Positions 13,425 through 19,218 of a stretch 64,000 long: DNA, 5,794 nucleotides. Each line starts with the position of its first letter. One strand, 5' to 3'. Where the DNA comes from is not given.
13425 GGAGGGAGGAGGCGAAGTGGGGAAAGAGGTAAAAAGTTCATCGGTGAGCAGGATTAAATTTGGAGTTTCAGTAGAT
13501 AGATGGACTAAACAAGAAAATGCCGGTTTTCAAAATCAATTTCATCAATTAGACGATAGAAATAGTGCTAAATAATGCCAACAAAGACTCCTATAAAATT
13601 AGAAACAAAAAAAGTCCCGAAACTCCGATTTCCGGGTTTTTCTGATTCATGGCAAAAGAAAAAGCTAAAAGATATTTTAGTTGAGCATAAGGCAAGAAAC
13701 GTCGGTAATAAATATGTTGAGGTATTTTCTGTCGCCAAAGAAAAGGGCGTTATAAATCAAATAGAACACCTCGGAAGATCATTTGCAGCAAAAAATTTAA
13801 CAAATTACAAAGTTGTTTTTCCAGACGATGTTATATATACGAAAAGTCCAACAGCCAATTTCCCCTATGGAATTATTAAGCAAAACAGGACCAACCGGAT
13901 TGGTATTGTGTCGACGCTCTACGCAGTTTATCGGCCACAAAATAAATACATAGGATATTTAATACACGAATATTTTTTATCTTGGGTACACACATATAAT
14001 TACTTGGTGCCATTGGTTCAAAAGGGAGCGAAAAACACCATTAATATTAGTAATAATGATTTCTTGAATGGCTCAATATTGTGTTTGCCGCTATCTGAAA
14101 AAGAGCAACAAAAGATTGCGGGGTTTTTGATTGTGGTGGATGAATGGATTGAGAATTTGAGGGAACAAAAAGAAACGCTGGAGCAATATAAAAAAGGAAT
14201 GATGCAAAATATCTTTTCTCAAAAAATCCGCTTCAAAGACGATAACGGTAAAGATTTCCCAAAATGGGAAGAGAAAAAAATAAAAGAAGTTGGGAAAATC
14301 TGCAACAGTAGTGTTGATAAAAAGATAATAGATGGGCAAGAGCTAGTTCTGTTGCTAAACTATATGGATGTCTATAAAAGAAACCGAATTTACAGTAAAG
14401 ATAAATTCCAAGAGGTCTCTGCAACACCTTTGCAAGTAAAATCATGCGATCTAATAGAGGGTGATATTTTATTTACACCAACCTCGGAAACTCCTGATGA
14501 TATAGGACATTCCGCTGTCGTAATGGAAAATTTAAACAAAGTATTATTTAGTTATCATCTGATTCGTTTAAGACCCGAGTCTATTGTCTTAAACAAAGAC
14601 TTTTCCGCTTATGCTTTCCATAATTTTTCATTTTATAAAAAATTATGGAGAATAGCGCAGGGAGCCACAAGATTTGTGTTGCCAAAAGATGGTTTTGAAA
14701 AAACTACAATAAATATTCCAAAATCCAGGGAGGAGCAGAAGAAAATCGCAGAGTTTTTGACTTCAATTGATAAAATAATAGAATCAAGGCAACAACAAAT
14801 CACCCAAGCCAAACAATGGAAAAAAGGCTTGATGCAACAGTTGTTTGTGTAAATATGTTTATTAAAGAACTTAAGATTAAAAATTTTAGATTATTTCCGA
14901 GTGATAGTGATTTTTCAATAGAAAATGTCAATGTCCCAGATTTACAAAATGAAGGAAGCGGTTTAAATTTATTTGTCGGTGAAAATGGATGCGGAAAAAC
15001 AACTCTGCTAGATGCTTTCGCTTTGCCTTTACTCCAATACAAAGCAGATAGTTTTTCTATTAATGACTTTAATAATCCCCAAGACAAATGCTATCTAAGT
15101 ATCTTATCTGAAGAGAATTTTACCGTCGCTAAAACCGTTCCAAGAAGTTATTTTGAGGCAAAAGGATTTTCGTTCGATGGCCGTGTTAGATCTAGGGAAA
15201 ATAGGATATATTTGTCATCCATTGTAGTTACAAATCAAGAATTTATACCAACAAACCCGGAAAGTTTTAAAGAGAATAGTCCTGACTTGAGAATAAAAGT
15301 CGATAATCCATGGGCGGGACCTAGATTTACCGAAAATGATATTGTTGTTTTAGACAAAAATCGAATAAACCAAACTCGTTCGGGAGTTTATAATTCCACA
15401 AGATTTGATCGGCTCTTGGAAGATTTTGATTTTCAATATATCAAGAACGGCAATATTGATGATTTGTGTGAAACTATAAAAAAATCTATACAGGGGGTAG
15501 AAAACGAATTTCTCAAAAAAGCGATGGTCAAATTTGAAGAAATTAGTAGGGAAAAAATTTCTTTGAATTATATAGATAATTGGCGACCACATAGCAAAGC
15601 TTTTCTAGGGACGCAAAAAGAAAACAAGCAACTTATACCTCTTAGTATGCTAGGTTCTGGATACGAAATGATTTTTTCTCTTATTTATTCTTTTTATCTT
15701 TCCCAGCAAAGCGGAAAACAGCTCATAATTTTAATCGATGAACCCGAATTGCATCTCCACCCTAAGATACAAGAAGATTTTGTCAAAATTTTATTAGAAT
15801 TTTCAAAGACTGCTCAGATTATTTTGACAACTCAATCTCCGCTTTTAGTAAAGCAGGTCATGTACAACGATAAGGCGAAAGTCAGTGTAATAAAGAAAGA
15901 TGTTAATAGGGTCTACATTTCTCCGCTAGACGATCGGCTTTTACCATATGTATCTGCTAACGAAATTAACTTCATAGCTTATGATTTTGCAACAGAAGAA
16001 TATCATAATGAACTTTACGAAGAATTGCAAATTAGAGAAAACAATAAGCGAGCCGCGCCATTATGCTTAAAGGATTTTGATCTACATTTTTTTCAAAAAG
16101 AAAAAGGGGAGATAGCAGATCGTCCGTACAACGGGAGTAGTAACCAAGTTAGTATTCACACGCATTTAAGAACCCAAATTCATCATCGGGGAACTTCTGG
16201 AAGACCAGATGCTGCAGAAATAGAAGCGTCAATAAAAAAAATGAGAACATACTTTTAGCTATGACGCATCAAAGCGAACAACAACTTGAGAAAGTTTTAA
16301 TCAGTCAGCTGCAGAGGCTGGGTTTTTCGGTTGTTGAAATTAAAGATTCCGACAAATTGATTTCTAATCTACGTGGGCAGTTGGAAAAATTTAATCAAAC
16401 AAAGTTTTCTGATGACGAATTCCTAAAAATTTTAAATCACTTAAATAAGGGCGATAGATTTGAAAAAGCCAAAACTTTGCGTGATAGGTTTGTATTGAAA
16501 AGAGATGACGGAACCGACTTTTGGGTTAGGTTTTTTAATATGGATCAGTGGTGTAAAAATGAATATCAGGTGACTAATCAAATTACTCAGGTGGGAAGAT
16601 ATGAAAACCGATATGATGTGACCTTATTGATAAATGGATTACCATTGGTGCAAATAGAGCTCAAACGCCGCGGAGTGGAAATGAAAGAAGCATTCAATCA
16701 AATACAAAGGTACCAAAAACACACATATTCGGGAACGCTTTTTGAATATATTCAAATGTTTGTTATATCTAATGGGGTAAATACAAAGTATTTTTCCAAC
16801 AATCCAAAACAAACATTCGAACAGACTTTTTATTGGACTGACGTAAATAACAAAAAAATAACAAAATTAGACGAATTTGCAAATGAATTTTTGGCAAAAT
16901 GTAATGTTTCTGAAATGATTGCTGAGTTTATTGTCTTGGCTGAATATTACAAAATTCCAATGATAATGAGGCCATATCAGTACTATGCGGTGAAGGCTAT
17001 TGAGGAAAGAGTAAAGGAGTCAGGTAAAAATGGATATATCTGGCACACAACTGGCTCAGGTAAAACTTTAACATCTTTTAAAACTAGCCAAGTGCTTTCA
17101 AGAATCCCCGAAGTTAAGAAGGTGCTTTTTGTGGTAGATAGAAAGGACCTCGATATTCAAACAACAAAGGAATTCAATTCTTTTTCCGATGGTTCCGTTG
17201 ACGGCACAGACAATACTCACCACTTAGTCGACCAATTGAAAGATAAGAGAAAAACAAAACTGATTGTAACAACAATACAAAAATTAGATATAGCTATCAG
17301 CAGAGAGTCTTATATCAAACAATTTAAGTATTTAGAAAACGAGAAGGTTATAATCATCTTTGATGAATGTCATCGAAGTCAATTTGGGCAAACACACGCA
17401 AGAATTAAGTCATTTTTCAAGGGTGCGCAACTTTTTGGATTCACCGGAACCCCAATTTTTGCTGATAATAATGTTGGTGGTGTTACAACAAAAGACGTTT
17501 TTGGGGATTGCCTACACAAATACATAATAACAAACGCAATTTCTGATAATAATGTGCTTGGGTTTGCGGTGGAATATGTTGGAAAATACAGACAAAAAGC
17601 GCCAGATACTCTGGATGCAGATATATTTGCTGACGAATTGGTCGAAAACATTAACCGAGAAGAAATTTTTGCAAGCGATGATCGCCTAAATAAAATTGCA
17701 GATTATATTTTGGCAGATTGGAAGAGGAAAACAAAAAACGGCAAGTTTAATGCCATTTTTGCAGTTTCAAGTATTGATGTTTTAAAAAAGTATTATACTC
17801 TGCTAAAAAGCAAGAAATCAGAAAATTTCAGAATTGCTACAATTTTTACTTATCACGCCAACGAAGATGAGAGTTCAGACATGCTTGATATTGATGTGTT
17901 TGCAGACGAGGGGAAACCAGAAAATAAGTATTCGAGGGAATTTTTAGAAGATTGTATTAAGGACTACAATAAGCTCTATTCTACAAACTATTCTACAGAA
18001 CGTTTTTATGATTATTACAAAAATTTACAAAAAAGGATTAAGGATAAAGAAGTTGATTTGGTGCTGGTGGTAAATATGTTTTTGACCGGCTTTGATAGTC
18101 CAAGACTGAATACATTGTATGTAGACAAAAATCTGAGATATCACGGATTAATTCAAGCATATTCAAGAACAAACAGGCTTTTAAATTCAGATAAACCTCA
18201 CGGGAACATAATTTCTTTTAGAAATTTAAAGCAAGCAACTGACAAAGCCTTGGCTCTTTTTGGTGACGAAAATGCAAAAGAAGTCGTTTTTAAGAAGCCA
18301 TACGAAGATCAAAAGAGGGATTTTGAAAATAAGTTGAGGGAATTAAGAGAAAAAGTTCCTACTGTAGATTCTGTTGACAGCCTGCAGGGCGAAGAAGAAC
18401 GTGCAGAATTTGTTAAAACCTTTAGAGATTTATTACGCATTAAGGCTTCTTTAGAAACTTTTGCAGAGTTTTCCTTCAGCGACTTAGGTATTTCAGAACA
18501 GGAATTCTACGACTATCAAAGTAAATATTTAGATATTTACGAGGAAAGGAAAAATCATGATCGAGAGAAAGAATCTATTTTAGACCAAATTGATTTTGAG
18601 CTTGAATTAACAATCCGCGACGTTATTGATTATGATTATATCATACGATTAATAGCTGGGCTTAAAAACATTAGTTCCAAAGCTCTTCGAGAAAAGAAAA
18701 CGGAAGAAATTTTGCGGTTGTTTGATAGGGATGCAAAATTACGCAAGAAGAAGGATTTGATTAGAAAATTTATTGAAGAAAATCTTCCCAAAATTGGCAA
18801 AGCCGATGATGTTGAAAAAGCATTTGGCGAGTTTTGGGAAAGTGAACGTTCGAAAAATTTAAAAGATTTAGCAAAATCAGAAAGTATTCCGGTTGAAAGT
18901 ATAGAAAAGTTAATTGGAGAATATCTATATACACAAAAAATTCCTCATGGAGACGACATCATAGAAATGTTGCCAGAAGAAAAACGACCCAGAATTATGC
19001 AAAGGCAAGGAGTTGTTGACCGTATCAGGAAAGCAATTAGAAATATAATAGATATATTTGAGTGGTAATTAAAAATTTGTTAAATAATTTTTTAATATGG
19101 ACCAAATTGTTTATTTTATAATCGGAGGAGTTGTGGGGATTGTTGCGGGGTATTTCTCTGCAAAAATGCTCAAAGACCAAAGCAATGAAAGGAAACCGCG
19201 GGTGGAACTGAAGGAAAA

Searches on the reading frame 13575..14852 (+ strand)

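Call 23: search_protein_families(library=pfam, proteins=[window:13575-14852:+], max_evalue=0.001)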
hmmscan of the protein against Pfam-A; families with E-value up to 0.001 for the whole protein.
window:13575-14852:+ (425 aa): 1 family
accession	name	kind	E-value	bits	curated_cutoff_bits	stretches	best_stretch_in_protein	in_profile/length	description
PF01420.25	Methylase_S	-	2.2e-15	57.7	22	1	230-411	3-165/168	Type I restriction modification DNA specificity domain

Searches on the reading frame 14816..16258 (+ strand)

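Call 24: search_protein_families(library=pfam, proteins=[window:14816-16258:+], max_evalue=0.001)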
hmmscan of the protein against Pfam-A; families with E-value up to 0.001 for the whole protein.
window:14816-16258:+ (480 aa): 7 families
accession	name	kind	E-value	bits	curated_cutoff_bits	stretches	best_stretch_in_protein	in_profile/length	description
PF13175.12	AAA_15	-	1.7e-24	87.6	32.1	2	197-344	249-373/374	AAA ATPase domain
PF13304.12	AAA_21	-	6.1e-24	86.1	27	1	50-345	1-303/304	AAA domain, putative AbiEii toxin, Type IV TA system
PF13476.12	AAA_23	-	1.2e-08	36.2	27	1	18-251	1-151/201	AAA domain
PF02463.25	SMC_N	-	3.7e-06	27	40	1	47-348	23-205/220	RecF/RecN/SMC N terminal domain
PF11398.14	DUF2813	-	9.7e-06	25.6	21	0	51-90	25-65/372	Protein of unknown function (DUF2813)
PF13401.12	AAA_22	-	9.3e-05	23.2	27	0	47-81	4-38/130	AAA domain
PF13555.12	AAA_29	-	0.00017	21.7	27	1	49-72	23-46/61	P-loop containing region of AAA domain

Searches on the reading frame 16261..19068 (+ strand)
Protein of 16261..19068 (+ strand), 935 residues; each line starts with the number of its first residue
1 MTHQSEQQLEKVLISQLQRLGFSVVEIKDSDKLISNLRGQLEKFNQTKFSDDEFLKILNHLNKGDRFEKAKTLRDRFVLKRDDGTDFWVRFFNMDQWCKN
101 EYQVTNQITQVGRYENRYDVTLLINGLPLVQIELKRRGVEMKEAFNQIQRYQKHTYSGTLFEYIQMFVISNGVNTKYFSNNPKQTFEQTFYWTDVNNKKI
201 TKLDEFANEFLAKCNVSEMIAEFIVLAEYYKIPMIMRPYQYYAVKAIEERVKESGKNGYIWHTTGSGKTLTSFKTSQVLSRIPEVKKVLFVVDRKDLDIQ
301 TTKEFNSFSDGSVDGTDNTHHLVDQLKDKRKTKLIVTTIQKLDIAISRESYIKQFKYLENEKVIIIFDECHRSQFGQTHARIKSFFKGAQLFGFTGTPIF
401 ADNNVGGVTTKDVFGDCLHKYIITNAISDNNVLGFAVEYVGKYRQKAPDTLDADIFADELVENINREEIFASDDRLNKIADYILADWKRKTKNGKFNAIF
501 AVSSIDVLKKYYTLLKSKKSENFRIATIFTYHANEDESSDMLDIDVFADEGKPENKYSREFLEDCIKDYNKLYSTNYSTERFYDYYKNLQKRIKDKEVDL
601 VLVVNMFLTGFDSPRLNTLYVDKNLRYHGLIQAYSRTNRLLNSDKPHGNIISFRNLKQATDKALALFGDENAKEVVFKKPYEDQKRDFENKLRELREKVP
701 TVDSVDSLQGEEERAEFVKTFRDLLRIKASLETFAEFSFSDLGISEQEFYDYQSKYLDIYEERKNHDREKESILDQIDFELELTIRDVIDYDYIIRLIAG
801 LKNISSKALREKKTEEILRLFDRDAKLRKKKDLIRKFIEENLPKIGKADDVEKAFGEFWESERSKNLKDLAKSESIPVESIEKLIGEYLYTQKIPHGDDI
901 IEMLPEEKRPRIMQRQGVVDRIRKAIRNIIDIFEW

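Call 24: search_protein_families(library=pfam, proteins=[window:16261-19068:+], max_evalue=0.001)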
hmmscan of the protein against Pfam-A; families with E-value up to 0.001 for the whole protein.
window:16261-19068:+ (935 aa): 6 families
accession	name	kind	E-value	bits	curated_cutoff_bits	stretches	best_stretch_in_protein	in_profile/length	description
PF18766.7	SWI2_SNF2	-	1.8e-61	208.1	26.7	1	239-467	1-218/221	SWI2/SNF2 ATPase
PF12008.13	EcoR124_C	-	2.3e-60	204.9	23.1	1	676-931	1-258/260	Type I restriction and modification enzyme - subunit R C terminal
PF22679.2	T1R_D3-like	-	3.3e-58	197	27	1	495-655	2-158/158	Type I restriction enzyme subunit R domain 3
PF04313.20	HSDR_N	-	8.9e-40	137.1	25.1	1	4-184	2-196/198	Type I restriction enzyme R protein N terminus (HSDR_N)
PF04851.21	ResIII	-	2.8e-38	131.8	22.5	1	235-399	3-163/164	Type III restriction enzyme, res subunit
PF00270.35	DEAD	-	2.8e-10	40.6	26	1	238-399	2-161/167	DEAD/DEAH box helicase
